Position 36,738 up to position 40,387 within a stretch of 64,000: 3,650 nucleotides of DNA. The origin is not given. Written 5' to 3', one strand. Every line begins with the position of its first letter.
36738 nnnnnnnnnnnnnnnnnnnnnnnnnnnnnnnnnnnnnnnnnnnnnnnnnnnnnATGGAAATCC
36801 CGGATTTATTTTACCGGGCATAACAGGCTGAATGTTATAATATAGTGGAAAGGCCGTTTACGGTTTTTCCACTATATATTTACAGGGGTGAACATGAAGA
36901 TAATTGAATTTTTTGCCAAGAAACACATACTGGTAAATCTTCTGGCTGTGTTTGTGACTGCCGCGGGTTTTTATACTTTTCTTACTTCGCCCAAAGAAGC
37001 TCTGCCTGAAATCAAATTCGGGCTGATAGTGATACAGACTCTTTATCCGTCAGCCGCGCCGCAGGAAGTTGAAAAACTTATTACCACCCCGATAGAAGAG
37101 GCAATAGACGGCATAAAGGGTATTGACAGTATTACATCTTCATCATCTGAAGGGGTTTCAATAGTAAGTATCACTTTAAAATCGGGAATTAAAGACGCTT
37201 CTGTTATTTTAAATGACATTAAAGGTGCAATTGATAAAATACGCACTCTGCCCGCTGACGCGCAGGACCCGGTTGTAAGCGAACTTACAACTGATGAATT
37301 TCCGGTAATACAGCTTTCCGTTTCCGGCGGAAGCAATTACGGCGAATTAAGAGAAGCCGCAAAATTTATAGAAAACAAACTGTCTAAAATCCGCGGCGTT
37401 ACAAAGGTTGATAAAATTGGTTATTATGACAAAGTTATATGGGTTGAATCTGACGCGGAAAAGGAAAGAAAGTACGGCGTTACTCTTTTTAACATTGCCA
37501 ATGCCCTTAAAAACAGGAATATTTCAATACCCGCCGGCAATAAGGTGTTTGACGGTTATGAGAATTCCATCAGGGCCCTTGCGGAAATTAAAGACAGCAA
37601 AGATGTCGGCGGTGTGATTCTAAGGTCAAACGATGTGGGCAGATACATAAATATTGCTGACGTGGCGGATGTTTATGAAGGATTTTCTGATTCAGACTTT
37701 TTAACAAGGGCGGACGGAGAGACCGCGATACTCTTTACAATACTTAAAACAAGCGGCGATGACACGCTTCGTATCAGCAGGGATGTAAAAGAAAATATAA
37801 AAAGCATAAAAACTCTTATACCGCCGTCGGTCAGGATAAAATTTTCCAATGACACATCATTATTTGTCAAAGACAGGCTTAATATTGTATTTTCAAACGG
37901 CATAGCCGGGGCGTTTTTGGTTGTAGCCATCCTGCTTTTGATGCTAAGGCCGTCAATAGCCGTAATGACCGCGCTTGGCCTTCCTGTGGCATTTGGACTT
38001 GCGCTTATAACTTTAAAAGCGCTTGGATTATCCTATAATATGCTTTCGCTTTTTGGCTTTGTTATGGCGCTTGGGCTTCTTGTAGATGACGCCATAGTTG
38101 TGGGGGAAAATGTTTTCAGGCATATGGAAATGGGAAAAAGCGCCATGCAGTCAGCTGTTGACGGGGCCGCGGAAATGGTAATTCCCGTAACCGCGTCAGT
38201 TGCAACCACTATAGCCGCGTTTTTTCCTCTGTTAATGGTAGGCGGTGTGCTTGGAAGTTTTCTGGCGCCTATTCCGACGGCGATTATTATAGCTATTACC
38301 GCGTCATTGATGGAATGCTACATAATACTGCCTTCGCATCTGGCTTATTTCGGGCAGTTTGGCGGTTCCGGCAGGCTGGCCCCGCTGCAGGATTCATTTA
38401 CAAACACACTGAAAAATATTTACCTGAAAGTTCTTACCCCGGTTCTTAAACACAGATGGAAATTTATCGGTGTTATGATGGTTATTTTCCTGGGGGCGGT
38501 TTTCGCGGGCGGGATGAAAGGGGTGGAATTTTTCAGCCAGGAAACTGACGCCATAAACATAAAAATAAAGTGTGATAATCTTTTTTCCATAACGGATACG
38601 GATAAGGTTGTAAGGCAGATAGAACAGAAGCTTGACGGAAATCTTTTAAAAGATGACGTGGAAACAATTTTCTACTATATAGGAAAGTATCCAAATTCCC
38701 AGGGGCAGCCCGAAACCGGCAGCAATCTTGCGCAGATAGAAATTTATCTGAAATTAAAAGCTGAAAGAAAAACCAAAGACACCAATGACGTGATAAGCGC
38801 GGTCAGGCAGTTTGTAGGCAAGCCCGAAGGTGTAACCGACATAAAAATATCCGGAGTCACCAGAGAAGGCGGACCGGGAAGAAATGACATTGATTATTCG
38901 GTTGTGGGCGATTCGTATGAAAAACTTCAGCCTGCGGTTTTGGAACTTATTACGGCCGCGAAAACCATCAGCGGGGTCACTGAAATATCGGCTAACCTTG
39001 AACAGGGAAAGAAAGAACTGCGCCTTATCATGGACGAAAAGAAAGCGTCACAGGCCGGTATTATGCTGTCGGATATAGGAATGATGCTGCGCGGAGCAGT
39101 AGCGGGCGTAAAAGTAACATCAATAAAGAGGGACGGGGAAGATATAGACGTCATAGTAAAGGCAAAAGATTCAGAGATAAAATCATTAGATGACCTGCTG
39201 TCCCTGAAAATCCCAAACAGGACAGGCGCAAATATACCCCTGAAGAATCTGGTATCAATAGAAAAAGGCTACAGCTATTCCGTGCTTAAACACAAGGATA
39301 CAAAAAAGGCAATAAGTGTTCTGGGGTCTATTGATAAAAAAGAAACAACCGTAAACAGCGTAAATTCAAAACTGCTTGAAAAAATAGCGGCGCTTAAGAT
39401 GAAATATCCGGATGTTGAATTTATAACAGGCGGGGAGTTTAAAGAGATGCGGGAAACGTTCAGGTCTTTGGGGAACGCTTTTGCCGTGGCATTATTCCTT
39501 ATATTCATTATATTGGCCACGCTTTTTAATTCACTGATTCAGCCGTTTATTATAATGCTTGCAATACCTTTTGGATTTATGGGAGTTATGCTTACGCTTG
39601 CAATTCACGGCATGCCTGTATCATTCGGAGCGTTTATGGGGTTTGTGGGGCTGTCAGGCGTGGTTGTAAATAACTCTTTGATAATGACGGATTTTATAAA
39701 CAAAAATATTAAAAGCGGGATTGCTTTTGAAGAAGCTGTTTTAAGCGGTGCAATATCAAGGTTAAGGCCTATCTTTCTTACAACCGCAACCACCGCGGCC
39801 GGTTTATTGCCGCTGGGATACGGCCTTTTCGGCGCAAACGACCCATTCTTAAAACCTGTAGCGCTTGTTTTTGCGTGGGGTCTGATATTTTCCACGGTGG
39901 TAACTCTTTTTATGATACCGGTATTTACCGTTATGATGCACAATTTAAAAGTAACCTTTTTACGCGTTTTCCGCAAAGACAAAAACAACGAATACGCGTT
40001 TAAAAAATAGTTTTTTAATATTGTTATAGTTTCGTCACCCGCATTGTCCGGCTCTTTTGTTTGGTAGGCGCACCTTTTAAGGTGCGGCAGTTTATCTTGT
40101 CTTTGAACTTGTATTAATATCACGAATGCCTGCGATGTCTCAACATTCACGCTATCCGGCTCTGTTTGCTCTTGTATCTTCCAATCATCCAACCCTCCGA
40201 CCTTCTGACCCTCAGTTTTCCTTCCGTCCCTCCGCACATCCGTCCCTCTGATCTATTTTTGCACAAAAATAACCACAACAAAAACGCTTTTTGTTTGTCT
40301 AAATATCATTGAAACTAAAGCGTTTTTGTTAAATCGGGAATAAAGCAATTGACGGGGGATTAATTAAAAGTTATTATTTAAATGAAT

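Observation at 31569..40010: MarR-OMF-RND-RND efflux operon with no periplasmic adaptor (MFP) gene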

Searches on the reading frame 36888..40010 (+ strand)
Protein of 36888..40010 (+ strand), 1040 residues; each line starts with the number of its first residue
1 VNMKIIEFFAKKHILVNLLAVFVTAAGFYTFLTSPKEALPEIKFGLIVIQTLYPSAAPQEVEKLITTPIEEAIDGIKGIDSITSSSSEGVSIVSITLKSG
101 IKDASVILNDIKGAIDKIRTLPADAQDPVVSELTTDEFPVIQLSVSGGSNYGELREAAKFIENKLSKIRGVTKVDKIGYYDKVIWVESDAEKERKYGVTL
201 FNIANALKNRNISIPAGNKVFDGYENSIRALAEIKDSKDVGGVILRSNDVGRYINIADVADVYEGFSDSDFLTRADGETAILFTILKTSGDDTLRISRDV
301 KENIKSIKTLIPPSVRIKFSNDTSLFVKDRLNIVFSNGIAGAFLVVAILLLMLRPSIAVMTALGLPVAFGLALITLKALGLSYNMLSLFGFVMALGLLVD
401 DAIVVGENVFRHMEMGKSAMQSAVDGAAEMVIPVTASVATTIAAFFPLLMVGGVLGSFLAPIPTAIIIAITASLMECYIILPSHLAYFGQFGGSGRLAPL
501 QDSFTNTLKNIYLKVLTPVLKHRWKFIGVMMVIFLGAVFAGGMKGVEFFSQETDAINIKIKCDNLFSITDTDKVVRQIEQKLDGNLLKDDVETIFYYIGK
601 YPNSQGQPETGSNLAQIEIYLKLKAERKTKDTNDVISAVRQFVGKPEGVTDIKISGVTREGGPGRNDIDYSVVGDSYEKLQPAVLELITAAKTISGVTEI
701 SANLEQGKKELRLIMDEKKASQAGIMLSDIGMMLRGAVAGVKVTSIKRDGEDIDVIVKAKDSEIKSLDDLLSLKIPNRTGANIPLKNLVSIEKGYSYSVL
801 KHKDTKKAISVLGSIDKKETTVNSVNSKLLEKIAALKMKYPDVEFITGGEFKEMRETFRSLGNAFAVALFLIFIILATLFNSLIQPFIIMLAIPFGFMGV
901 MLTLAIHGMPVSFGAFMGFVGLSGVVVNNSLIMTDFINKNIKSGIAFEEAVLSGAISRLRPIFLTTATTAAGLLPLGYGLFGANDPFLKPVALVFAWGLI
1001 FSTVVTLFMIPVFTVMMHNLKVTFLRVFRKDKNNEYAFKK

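Call 3: search_protein_families(library=pfam, proteins=[window:36888-40010:+])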
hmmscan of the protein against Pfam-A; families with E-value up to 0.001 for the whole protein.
window:36888-40010:+ (1040 aa): 2 families
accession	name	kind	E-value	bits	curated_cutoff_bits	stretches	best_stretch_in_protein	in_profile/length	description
PF00873.25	ACR_tran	-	6.3e-184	613.9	28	1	5-1017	1-1020/1021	AcrB/AcrD/AcrF family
PF03176.21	MMPL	-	0.00033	20.1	20.5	0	859-1017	143-302/333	MMPL family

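Call 4: search_protein_families(library=ncbifam, proteins=[window:36888-40010:+])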
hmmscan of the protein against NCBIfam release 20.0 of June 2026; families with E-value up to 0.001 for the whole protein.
window:36888-40010:+ (1040 aa): 13 families
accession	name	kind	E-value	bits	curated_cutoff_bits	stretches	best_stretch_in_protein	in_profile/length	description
NF033617.1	RND_permease_2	subfamily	1.1e-153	513.5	1250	1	8-1014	3-1004/1009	multidrug efflux RND transporter permease subunit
TIGR00914.1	2A0601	subfamily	8.2e-115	384.7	701.45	1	3-1019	3-1037/1051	CusA/CzcA family heavy metal efflux RND transporter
NF000282.2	RND_permease_1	subfamily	4.1e-113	379.2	1250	1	7-1018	2-1028/1029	multidrug efflux RND transporter permease subunit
TIGR00915.1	2A0602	subfamily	2.4e-101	340.2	940.35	1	7-1020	3-1031/1050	efflux RND transporter permease subunit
NF007905.0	PRK10614.1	equivalog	1.6e-88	297.6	1774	1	3-1027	1-1018/1025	multidrug efflux RND transporter permease subunit MdtC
NF007798.0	PRK10503.1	equivalog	3.5e-83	279.8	1584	1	12-1033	19-1038/1040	MdtB/MuxB family multidrug efflux RND transporter permease subunit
NF007133.0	PRK09579.1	equivalog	7.7e-78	262.1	1763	1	3-1018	1-1004/1017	multidrug efflux RND transporter permease subunit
NF007842.1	PRK10555.1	equivalog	3.7e-76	256.8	1854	1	7-1018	3-1027/1036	multidrug efflux RND transporter permease AcrD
NF007131.0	PRK09577.1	equivalog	1e-70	238.7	1768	1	7-1020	3-1025/1045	multidrug efflux RND transporter permease subunit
NF000037.1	RND_perm_OqxB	exception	5e-62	210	2200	1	4-1020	2-1037/1050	multidrug efflux RND transporter permease subunit OqxB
NF011706.2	PRK15127.1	equivalog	3.8e-59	200.5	2150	1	7-1018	3-1030/1049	multidrug efflux RND transporter permease subunit AcrB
TIGR00921.1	2A067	subfamily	1.1e-07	30.3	351.9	1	851-1021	184-350/733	hydrophobe/amphiphile efflux-3 (HAE3) family transporter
NF009583.0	PRK13024.1-3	subfamily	8.6e-05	20.7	721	1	334-548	281-488/755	protein translocase subunit SecDF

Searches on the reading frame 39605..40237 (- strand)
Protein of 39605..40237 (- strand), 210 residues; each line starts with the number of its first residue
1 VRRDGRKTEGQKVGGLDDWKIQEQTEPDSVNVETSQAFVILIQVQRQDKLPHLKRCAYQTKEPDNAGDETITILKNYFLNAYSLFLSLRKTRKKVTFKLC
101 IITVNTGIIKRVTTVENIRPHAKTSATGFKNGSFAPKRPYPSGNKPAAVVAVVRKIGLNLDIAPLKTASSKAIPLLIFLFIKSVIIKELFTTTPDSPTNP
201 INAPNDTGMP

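Call 96: search_protein_families(library=pfam, max_evalue=0.1, proteins=[window:39605-40237:-])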
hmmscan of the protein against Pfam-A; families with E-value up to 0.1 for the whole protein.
window:39605-40237:- (210 aa): 0 families
